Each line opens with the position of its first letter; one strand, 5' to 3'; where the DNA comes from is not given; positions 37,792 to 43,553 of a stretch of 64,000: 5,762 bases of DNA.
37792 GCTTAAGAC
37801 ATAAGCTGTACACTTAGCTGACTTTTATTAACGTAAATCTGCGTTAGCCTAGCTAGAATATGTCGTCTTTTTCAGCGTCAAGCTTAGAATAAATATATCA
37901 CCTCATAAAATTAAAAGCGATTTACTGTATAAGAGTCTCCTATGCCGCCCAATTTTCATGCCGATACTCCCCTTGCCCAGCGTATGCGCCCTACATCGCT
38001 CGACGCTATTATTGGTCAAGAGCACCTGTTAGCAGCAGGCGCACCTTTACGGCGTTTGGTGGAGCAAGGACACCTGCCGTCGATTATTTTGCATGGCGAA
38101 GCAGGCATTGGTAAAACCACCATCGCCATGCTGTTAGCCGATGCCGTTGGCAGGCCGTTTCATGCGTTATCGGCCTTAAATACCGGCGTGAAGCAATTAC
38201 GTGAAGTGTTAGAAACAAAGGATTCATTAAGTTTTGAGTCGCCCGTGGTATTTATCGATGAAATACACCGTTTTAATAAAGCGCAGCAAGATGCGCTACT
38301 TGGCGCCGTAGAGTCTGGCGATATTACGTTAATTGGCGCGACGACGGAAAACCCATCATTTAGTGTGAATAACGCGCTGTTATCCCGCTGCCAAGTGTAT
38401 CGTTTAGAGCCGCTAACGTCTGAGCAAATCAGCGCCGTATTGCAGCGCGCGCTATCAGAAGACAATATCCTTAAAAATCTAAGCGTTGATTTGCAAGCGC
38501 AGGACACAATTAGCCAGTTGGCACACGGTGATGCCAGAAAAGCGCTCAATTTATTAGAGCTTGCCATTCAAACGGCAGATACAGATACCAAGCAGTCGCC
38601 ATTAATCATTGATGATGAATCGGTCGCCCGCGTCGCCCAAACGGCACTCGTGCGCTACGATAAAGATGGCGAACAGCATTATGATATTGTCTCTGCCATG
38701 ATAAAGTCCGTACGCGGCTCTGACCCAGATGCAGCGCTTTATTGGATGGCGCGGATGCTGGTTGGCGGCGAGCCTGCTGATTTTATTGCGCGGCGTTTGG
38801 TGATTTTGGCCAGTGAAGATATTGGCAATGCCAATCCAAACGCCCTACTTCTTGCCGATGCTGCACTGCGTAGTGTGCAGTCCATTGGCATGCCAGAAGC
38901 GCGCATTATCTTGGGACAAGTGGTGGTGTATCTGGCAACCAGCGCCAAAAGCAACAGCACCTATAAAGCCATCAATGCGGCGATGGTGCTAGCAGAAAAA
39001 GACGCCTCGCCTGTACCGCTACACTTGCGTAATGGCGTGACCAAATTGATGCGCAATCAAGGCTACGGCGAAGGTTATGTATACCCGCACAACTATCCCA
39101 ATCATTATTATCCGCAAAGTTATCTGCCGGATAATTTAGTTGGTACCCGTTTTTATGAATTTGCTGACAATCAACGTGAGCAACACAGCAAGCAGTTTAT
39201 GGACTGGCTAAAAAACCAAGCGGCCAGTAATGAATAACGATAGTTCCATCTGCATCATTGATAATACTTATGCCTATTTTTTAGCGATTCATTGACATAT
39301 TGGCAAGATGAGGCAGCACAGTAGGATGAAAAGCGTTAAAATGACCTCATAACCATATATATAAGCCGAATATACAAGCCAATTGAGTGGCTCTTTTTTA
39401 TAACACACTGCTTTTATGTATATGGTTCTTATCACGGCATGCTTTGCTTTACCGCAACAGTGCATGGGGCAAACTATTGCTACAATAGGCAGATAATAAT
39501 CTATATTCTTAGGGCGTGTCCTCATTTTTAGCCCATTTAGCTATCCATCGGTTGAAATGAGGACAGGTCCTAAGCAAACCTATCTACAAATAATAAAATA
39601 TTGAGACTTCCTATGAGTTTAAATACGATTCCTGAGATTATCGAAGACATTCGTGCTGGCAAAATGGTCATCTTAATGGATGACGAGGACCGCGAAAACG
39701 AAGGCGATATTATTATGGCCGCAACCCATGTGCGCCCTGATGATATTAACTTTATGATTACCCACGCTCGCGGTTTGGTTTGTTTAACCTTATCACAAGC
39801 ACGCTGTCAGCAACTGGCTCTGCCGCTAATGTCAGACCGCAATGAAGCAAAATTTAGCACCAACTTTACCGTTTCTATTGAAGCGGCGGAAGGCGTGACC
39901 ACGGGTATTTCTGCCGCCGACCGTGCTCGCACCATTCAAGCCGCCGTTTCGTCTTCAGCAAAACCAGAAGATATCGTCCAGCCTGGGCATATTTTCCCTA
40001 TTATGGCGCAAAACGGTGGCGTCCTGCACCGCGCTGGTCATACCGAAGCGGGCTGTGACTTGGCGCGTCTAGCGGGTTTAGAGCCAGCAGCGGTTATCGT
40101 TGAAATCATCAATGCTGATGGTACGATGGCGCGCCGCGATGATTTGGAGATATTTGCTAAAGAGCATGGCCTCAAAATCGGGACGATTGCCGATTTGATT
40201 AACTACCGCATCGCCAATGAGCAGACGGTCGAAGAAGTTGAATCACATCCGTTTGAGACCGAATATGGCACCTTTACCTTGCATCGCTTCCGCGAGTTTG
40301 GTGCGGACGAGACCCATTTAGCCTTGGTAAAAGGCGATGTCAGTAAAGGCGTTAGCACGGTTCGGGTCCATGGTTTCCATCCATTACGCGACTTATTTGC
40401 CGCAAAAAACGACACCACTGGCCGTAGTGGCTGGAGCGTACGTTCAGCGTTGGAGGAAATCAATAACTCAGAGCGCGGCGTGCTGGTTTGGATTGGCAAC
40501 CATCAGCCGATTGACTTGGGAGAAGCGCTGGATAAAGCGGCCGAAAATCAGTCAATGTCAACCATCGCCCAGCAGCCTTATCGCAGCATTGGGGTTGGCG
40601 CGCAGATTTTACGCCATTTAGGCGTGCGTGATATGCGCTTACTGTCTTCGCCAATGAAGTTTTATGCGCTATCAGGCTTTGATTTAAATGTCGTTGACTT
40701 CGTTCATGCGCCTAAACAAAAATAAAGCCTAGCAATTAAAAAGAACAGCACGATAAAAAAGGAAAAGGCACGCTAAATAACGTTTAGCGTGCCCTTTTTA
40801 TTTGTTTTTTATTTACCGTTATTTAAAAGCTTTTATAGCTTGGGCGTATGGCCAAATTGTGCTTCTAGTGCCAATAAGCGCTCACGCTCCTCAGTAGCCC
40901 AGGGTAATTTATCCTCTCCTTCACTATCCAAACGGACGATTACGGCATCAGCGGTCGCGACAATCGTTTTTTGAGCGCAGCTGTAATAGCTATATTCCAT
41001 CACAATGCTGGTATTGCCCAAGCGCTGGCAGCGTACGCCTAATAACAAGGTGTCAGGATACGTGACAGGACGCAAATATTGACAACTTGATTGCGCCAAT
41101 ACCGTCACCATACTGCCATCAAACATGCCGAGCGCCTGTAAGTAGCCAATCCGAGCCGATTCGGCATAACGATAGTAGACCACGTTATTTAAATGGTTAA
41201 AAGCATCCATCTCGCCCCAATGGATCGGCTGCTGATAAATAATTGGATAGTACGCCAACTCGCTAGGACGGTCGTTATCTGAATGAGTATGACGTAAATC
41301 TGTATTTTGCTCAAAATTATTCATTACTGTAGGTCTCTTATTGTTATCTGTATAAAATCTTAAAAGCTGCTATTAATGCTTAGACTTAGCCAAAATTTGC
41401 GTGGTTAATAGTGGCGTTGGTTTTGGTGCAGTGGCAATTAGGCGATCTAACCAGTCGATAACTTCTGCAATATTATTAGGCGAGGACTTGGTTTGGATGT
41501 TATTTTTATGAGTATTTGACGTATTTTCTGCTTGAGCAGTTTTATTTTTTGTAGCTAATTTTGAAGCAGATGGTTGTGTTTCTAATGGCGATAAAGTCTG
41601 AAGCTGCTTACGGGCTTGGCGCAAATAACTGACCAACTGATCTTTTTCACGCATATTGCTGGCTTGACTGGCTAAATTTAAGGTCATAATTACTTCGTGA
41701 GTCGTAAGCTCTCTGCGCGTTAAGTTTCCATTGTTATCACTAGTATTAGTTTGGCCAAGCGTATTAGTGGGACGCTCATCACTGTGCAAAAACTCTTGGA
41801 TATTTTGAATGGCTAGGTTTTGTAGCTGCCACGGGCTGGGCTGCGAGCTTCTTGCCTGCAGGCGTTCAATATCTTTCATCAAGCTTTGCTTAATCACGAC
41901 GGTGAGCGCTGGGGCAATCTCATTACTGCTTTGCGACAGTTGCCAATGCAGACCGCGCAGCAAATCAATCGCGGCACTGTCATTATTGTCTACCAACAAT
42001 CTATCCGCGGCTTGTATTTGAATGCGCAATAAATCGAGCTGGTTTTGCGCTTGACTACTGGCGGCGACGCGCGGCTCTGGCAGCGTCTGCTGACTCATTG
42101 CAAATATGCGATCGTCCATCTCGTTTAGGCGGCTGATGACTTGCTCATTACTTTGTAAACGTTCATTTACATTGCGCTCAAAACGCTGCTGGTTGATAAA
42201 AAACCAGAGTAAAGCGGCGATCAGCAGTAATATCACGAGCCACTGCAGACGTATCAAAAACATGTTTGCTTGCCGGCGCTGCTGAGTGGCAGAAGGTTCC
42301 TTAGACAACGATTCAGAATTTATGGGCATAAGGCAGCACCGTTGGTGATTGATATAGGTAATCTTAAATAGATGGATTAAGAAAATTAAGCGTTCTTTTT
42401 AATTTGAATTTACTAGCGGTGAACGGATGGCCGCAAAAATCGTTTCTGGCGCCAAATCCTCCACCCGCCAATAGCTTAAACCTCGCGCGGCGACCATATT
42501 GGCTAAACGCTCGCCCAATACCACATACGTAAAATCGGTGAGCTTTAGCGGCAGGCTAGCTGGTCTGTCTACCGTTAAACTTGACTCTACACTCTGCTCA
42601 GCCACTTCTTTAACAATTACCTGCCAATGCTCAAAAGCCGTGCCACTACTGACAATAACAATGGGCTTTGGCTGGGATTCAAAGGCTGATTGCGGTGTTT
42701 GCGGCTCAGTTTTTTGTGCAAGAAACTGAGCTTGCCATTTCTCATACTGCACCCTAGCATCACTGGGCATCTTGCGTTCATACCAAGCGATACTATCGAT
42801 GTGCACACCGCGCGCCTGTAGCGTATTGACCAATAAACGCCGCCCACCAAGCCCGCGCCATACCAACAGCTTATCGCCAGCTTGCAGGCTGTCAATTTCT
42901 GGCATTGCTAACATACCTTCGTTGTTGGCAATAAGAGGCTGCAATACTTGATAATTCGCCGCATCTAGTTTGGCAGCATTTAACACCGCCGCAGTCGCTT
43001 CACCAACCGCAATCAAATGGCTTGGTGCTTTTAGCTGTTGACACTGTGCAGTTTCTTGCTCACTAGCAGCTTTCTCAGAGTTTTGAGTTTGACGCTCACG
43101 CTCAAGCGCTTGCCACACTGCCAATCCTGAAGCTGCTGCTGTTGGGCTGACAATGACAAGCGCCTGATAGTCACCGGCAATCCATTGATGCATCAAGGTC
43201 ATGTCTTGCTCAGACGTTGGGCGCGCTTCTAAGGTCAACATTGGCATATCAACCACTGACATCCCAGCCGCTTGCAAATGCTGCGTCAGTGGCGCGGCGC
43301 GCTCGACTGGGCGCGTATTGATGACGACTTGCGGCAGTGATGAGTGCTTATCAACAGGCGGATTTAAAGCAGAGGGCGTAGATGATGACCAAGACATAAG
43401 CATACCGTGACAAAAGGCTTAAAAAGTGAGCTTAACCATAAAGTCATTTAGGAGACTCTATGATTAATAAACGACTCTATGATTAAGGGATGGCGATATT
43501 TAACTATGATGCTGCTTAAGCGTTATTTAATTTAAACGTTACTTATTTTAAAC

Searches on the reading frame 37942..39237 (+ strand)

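Call 58: search_protein_families(library=pfam, proteins=[window:37942-39237:+], max_evalue=0.00001)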
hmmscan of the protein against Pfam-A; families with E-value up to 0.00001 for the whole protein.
window:37942-39237:+ (431 aa): 5 families
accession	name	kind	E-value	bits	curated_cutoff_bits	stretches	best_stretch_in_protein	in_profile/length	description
PF12002.13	MgsA_C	-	2.4e-65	220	27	1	259-423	1-166/167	MgsA AAA+ ATPase C terminal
PF16193.11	AAA_assoc_2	-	3.3e-24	85.4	34.3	1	179-258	4-81/81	AAA C-terminal domain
PF00004.35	AAA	-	4.5e-14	53.5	21.2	1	48-153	1-126/131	ATPase family associated with various cellular activities (AAA)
PF05496.18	RuvB_N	-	6.5e-11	42.7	27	1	15-131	1-116/159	Holliday junction DNA helicase RuvB P-loop domain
PF07728.20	AAA_5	-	2.6e-06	27.9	22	0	48-130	2-97/139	AAA domain (dynein-related subfamily)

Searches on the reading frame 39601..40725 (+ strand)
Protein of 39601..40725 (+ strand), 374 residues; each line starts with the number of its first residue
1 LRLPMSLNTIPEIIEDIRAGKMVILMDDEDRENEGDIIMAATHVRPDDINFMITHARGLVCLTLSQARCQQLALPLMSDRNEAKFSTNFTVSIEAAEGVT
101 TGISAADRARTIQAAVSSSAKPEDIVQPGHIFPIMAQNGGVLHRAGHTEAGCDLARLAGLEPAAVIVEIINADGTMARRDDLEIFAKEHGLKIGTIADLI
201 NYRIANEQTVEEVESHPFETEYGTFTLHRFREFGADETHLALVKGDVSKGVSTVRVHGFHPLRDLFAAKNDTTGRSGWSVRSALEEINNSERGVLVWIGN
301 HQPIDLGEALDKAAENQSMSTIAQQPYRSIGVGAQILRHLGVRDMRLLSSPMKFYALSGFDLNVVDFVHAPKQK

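Call 58: search_protein_families(library=pfam, proteins=[window:39601-40725:+], max_evalue=0.00001)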
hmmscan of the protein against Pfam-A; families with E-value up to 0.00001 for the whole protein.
window:39601-40725:+ (374 aa): 2 families
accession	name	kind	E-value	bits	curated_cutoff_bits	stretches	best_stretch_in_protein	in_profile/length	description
PF00926.24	DHBP_synthase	-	9.4e-85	283.4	26.4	1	12-202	2-191/191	3,4-dihydroxy-2-butanone 4-phosphate synthase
PF00925.25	GTP_cyclohydro2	-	4.4e-33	114.6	23.3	1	214-368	4-164/165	GTP cyclohydrolase II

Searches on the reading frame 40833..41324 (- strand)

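Call 58: search_protein_families(library=pfam, proteins=[window:40833-41324:-], max_evalue=0.00001)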
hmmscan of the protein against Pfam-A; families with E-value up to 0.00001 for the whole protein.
window:40833-41324:- (163 aa): 2 families
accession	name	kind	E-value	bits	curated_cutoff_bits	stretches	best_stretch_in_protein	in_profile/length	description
PF13279.12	4HBT_2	-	5.4e-15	56.3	25.5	1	35-143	2-115/122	Thioesterase-like superfamily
PF03061.28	4HBT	-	2.9e-14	53.6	20.6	1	42-112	1-69/79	Thioesterase superfamily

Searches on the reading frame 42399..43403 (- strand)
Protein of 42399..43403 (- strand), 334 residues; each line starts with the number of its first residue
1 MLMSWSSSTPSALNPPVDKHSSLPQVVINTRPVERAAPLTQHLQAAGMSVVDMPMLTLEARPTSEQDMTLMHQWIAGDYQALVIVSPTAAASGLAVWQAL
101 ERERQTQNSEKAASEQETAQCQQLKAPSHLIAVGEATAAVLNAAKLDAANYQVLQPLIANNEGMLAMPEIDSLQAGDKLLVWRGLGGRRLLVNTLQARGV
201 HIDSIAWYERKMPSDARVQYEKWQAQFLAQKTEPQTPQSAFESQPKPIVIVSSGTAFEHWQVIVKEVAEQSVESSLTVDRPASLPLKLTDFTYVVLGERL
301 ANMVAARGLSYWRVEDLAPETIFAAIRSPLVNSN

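Call 58: search_protein_families(library=pfam, proteins=[window:42399-43403:-], max_evalue=0.00001)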
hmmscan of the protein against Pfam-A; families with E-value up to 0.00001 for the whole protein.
window:42399-43403:- (334 aa): 1 family
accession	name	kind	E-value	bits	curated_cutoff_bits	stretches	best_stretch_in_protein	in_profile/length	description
PF02602.20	HEM4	-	6.1e-18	65.2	27.5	1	39-310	3-216/231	Uroporphyrinogen-III synthase HemD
